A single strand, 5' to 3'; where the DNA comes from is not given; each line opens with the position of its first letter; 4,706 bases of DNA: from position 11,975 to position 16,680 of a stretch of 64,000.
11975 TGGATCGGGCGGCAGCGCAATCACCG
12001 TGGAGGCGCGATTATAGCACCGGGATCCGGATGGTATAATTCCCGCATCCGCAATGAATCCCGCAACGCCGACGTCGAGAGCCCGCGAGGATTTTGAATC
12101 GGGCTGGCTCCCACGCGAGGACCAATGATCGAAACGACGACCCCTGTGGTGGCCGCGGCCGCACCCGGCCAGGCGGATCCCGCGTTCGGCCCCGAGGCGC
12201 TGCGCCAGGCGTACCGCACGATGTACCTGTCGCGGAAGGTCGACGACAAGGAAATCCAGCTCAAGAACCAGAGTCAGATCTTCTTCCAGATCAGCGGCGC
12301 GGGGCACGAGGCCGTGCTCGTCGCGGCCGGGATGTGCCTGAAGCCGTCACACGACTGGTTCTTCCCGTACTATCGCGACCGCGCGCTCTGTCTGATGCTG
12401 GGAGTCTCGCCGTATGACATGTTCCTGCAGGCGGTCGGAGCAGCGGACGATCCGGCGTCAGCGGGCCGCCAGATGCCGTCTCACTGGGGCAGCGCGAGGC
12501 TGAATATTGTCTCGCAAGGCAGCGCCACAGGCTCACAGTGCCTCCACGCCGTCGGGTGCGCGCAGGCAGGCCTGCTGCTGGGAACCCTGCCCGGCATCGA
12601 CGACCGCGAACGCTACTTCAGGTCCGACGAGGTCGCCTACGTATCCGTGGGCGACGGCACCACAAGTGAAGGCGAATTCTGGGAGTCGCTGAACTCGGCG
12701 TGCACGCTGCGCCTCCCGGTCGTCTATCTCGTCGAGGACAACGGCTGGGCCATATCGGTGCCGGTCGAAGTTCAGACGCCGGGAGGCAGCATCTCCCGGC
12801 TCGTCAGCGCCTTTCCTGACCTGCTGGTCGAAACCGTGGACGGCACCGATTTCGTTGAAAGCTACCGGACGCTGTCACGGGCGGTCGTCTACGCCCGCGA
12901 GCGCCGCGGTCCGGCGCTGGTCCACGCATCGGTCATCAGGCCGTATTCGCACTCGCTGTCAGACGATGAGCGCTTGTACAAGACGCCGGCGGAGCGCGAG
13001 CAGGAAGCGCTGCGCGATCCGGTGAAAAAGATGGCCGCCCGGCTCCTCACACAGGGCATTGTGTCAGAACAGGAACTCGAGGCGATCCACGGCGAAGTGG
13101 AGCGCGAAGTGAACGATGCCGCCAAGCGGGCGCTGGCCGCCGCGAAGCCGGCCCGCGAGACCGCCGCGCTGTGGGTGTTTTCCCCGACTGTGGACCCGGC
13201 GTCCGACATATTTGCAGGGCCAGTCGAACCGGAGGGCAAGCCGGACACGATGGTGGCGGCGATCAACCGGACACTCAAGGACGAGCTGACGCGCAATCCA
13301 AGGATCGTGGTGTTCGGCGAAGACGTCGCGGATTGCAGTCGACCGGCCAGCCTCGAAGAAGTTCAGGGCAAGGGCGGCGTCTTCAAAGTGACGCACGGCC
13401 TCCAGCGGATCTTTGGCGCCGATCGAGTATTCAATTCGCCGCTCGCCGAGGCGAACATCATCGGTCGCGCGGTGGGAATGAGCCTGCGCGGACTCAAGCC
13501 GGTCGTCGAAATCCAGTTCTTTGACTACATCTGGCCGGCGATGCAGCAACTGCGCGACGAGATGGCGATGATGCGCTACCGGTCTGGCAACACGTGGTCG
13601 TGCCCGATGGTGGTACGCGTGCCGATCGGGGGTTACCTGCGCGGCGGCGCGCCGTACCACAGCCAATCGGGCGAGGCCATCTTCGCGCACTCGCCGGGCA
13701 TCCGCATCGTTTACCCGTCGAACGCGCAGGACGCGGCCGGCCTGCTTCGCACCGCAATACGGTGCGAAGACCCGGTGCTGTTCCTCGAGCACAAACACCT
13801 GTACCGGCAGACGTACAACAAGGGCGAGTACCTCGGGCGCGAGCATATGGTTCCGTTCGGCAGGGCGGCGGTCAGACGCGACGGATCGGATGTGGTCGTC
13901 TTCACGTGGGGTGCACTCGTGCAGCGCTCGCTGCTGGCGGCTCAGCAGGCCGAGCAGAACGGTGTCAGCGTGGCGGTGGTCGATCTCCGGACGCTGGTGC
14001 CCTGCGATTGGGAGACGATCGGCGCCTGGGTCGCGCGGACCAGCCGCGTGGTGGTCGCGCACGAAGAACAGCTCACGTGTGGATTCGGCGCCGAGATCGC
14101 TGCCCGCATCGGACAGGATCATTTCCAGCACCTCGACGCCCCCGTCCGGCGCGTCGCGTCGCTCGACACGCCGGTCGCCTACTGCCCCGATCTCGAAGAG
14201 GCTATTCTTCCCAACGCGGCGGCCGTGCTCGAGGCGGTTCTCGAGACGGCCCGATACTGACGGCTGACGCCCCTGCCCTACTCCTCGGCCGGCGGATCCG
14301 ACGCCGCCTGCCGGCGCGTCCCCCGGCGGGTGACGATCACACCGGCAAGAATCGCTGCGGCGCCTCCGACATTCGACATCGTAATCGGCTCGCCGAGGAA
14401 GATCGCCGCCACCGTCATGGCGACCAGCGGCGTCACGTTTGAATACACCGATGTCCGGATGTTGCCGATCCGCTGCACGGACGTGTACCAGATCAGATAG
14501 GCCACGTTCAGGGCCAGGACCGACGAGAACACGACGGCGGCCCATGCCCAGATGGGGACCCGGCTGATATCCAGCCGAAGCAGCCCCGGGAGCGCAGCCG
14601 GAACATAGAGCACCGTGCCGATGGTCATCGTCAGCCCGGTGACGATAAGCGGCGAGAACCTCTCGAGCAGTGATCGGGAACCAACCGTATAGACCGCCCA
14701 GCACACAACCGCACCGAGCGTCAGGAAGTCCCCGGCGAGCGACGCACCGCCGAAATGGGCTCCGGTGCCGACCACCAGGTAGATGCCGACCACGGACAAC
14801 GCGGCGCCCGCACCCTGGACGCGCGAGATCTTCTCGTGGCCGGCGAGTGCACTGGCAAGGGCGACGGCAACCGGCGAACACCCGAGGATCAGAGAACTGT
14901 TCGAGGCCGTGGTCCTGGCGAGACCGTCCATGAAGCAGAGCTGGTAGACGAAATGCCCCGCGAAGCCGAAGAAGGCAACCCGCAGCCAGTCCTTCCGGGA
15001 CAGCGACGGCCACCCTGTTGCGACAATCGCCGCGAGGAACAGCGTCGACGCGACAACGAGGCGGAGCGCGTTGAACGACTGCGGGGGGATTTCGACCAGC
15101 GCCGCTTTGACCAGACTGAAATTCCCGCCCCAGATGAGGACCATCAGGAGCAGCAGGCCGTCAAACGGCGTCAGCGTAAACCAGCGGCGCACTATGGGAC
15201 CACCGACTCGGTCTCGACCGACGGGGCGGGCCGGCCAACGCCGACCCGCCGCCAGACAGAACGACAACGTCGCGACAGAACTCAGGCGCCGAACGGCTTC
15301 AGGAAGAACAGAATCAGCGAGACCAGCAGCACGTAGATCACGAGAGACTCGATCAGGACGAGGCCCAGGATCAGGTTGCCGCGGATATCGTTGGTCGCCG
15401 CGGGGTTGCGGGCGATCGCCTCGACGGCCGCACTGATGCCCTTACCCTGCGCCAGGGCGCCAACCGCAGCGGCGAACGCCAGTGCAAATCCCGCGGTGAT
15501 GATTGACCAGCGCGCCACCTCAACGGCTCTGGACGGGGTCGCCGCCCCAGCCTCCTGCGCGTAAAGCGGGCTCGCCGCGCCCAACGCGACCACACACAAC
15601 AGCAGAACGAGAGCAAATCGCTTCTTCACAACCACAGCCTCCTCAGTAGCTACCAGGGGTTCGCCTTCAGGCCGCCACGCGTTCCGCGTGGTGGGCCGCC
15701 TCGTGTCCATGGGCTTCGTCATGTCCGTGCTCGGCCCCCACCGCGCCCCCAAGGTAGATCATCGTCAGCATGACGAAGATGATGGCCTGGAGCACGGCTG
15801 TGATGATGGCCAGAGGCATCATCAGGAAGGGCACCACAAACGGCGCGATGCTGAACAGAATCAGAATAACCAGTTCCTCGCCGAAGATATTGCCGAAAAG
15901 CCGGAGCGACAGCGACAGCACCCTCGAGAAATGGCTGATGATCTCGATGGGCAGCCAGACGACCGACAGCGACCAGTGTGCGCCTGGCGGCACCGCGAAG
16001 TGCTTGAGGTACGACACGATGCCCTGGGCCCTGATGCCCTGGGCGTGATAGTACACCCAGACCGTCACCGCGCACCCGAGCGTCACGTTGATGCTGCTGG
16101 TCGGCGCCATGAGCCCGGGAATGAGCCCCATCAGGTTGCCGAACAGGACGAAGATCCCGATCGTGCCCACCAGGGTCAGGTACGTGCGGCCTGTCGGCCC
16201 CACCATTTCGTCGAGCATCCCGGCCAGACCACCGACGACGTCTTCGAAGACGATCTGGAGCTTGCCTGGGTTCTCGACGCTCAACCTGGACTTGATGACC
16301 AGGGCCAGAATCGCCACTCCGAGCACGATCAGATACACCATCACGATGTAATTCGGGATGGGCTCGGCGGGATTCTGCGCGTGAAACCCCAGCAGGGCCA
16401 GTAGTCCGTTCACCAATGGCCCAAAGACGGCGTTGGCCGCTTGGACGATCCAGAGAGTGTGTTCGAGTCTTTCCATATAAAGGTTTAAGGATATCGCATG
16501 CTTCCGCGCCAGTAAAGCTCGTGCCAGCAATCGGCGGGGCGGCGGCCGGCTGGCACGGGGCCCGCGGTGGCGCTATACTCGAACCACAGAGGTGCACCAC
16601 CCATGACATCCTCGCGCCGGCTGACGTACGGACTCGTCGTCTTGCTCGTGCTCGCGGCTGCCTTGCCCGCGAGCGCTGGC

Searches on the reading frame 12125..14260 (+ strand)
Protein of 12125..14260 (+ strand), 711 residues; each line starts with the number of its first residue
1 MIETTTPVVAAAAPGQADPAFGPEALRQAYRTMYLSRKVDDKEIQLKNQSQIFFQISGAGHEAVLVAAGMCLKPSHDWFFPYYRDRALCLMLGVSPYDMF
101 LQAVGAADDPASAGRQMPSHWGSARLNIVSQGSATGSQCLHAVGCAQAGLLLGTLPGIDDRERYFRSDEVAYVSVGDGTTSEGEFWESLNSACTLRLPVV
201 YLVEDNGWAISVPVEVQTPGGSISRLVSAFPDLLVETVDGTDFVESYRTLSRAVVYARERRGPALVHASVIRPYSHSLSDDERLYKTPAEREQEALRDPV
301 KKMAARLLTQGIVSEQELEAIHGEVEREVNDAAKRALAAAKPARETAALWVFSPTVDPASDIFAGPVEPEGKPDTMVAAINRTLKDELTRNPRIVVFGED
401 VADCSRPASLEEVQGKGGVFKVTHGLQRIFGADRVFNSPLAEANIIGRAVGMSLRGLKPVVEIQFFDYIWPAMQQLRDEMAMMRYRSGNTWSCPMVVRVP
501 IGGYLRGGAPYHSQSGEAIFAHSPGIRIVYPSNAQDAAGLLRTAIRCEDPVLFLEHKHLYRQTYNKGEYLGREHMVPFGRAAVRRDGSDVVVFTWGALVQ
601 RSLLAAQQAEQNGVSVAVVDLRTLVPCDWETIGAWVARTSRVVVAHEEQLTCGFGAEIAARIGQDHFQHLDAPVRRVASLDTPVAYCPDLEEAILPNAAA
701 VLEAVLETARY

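Call 24: search_protein_families(library=pfam, proteins=[window:12125-14260:+], max_evalue=0.00001)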
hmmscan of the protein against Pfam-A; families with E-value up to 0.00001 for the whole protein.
window:12125-14260:+ (711 aa): 3 families
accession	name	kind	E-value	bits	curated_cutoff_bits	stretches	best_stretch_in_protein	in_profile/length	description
PF00676.26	E1_dh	-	1.5e-51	175.6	22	1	30-342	1-297/300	Dehydrogenase E1 component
PF02779.29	Transket_pyr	-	7.6e-39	133.6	27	1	375-561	4-173/174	Transketolase, pyrimidine binding domain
PF02780.25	Transketolase_C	-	1.1e-33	116.2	25.9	1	579-701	1-124/124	Transketolase, C-terminal domain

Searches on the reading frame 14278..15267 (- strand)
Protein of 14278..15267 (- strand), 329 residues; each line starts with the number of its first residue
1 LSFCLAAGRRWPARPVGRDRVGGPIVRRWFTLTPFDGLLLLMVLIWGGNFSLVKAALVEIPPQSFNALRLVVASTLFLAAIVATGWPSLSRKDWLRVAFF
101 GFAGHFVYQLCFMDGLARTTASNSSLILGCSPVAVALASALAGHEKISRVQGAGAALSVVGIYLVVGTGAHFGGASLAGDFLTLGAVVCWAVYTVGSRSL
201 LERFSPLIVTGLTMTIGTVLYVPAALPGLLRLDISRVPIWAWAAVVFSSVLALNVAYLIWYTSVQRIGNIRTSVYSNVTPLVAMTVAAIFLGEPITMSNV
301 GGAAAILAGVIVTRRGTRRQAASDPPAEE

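Call 24: search_protein_families(library=pfam, proteins=[window:14278-15267:-], max_evalue=0.00001)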
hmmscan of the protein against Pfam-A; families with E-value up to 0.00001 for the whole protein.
window:14278-15267:- (329 aa): 1 family
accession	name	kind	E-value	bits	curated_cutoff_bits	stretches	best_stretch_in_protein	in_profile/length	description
PF00892.27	EamA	-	3.4e-49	167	28.2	2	38-166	6-134/135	EamA-like transporter family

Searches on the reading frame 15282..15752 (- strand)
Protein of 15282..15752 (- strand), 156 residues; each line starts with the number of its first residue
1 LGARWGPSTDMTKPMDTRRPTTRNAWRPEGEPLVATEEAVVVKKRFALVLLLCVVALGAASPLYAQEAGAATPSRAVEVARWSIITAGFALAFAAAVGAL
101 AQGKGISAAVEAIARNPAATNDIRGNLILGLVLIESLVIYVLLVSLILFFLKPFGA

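Call 24: search_protein_families(library=pfam, proteins=[window:15282-15752:-], max_evalue=0.00001)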
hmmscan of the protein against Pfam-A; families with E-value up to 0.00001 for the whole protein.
window:15282-15752:- (156 aa): 1 family
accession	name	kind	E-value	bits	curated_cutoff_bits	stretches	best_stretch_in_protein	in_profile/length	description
PF00137.26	ATP-synt_C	-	3.2e-14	53.3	24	1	85-148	1-60/60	ATP synthase subunit C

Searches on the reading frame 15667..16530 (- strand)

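Call 24: search_protein_families(library=pfam, proteins=[window:15667-16530:-], max_evalue=0.00001)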
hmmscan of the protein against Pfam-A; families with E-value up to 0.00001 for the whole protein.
window:15667-16530:- (287 aa): 1 family
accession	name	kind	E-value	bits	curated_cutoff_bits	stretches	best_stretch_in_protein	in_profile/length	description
PF00119.25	ATP-synt_A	-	3.7e-49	168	33.9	1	64-260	3-216/217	ATP synthase A chain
